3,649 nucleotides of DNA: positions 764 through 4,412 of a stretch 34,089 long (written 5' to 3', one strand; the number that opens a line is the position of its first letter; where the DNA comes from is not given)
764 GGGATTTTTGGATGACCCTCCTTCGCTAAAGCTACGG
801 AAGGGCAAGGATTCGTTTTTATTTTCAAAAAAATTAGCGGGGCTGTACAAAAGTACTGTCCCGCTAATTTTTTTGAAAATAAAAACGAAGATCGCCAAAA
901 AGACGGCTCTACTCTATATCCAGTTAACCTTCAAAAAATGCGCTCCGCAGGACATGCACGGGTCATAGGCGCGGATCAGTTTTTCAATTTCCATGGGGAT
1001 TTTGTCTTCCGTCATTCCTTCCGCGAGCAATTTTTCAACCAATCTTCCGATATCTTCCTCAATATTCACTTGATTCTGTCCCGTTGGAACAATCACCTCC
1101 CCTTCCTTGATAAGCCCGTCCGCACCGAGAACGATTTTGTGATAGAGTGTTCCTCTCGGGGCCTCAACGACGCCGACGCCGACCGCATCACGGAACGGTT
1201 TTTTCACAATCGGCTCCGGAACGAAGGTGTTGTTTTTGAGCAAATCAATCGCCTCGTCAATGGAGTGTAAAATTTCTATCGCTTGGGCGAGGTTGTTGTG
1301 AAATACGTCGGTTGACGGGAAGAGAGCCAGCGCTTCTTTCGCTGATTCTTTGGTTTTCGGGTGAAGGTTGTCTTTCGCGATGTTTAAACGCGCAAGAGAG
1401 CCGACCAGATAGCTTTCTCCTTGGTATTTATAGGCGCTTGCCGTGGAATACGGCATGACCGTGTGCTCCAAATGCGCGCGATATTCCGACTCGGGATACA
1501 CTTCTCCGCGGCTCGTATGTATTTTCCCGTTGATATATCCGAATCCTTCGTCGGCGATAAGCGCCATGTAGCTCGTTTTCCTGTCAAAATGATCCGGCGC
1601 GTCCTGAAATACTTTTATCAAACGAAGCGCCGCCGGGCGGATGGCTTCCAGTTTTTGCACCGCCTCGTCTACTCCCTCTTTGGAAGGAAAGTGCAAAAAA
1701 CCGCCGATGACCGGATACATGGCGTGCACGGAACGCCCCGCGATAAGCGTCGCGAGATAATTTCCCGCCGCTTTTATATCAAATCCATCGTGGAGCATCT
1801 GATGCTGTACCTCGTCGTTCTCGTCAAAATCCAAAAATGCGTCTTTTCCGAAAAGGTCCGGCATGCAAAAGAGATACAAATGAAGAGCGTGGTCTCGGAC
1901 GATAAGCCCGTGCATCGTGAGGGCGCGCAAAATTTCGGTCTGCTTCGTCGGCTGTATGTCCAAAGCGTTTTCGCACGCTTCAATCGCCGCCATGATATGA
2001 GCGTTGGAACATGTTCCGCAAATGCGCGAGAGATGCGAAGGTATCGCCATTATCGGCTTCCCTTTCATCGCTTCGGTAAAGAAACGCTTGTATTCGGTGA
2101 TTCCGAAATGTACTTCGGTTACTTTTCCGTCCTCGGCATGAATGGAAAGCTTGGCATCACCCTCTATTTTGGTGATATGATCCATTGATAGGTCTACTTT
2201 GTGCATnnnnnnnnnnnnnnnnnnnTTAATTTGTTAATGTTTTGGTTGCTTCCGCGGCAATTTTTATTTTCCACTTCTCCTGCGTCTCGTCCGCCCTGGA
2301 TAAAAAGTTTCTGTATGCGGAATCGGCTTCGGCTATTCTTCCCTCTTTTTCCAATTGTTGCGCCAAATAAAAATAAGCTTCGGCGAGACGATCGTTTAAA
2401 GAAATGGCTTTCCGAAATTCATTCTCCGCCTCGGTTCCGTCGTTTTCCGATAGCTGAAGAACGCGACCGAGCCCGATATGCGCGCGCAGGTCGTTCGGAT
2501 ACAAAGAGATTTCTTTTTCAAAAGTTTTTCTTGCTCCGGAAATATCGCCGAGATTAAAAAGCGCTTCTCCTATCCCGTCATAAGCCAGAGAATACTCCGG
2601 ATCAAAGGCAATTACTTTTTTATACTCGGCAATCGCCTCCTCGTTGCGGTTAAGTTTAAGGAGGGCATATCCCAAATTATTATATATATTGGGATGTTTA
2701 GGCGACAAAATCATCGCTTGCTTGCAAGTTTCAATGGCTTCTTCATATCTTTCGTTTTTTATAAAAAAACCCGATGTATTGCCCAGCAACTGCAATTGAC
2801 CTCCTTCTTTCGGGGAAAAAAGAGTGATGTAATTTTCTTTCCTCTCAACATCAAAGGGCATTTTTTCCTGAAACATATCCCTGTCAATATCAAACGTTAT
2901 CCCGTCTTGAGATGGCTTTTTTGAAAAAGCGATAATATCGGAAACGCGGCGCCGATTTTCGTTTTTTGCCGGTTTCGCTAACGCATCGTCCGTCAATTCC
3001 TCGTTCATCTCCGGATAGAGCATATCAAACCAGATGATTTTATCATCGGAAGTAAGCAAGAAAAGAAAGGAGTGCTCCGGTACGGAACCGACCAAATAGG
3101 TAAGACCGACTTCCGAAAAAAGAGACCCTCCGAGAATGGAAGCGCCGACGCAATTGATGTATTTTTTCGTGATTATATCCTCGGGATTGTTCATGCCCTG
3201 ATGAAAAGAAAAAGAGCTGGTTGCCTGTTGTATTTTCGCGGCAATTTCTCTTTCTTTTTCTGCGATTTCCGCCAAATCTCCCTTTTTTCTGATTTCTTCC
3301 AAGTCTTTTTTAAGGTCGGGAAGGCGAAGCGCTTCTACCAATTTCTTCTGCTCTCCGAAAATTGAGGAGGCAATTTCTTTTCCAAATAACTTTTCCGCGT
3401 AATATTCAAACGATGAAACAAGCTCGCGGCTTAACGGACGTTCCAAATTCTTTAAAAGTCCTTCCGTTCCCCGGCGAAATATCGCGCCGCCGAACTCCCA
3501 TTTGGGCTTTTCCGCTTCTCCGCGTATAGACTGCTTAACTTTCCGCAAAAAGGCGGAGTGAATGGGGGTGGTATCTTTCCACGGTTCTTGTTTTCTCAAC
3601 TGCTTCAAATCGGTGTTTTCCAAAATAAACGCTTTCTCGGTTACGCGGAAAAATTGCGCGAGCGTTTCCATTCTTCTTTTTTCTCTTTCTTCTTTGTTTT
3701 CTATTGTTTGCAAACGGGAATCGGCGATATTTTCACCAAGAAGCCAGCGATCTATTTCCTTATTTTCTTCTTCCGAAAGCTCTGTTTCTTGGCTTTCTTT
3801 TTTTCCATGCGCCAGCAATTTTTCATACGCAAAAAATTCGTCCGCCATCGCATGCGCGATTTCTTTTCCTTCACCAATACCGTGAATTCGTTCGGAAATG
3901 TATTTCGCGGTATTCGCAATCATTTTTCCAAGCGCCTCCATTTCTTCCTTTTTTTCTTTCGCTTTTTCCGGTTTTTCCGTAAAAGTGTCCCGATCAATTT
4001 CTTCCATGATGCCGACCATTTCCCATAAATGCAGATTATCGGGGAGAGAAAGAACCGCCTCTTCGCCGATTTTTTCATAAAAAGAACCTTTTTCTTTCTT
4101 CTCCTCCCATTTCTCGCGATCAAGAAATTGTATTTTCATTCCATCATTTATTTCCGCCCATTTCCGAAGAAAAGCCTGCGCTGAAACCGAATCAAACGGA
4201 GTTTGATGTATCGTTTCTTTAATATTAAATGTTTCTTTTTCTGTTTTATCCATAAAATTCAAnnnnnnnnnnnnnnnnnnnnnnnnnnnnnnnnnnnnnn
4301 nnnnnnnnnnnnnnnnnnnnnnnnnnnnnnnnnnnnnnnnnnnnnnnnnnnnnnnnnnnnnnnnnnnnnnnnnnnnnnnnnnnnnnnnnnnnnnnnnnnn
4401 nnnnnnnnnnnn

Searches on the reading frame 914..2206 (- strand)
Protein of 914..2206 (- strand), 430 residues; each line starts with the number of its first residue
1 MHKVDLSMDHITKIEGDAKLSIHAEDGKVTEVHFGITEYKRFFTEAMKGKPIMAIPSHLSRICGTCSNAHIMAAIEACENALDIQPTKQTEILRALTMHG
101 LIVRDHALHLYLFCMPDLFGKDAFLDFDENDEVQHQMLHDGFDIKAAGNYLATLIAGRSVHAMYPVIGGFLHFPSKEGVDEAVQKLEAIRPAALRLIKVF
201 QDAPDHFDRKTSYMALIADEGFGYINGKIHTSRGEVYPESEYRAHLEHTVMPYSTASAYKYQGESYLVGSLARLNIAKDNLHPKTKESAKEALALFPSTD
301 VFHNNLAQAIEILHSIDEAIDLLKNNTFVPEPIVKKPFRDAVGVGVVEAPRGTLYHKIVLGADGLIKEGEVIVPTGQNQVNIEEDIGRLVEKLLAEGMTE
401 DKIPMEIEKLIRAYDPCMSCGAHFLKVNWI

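Call 76: search_protein_families(library=pfam, proteins=[window:914-2206:-], max_evalue=0.001)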
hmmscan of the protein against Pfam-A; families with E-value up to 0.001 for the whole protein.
window:914-2206:- (430 aa): 1 family
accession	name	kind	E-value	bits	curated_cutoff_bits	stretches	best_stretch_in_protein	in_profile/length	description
PF00374.24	NiFeSe_Hases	-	4.9e-32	112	25.8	2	240-423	309-508/508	Nickel-dependent hydrogenase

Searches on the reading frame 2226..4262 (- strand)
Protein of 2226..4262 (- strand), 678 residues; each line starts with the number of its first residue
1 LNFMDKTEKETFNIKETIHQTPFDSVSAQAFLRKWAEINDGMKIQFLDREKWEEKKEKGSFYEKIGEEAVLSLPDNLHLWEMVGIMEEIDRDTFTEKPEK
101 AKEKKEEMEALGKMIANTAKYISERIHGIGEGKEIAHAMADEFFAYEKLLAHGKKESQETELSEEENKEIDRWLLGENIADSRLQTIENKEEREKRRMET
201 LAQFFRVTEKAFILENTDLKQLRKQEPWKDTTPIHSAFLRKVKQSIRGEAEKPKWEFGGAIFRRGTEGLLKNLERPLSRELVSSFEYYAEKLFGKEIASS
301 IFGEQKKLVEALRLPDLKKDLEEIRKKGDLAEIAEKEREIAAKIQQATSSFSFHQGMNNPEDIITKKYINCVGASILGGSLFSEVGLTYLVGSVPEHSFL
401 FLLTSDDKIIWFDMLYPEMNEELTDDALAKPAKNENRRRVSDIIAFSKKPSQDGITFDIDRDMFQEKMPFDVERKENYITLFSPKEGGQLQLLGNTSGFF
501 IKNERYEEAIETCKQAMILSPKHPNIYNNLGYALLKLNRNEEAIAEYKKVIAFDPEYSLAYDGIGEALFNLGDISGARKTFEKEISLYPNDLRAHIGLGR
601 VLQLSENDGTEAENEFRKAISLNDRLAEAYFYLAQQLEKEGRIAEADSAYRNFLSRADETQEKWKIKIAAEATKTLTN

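Call 76: search_protein_families(library=pfam, proteins=[window:2226-4262:-], max_evalue=0.001)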
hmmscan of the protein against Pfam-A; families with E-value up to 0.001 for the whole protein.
window:2226-4262:- (678 aa): 15 families
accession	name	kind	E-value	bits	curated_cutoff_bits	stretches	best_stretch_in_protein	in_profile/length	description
PF07719.23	TPR_2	-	3.8e-20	70.7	27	1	525-557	2-34/34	Tetratricopeptide repeat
PF13414.12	TPR_11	-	4e-19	68.5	26.8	2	531-572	1-42/42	TPR repeat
PF13431.12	TPR_17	-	1.7e-18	65.7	24.4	1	513-545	2-34/34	Tetratricopeptide repeat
PF13181.12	TPR_8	-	1.3e-16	59.7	25.7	1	525-556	2-33/34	Tetratricopeptide repeat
PF14559.12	TPR_19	-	1.5e-14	54.5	25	1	501-557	2-58/68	Tetratricopeptide repeat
PF13432.12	TPR_16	-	1.8e-14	54.3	32.7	1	501-556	8-63/65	Tetratricopeptide repeat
PF13428.12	TPR_14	-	1.3e-13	50.5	23.5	0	561-600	4-43/44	Tetratricopeptide repeat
PF00515.34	TPR_1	-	6.5e-13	48.3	27.8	1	525-557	2-34/34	Tetratricopeptide repeat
PF13424.12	TPR_12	-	6.4e-11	42.7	30.1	1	500-554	13-75/77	Tetratricopeptide repeat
PF13174.12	TPR_6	-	1.4e-09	38.4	26.3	0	561-590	3-32/33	Tetratricopeptide repeat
PF23914.1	TPR_CcmH_CycH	-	2.1e-06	28.1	42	1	565-661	57-155/158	Cytochrome c-type biogenesis protein H TPR domain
PF13371.12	TPR_9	-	7.1e-06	26.4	35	0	501-556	6-61/73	Tetratricopeptide repeat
PF12895.13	ANAPC3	-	5.7e-05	23.8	27.2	0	501-549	34-81/82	Anaphase-promoting complex, cyclosome, subunit 3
PF13374.12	TPR_10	-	5.8e-05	23.4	27.5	0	526-552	4-30/42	Tetratricopeptide repeat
PF13176.12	TPR_7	-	6.5e-05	23.2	27.9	0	500-519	9-28/36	Tetratricopeptide repeat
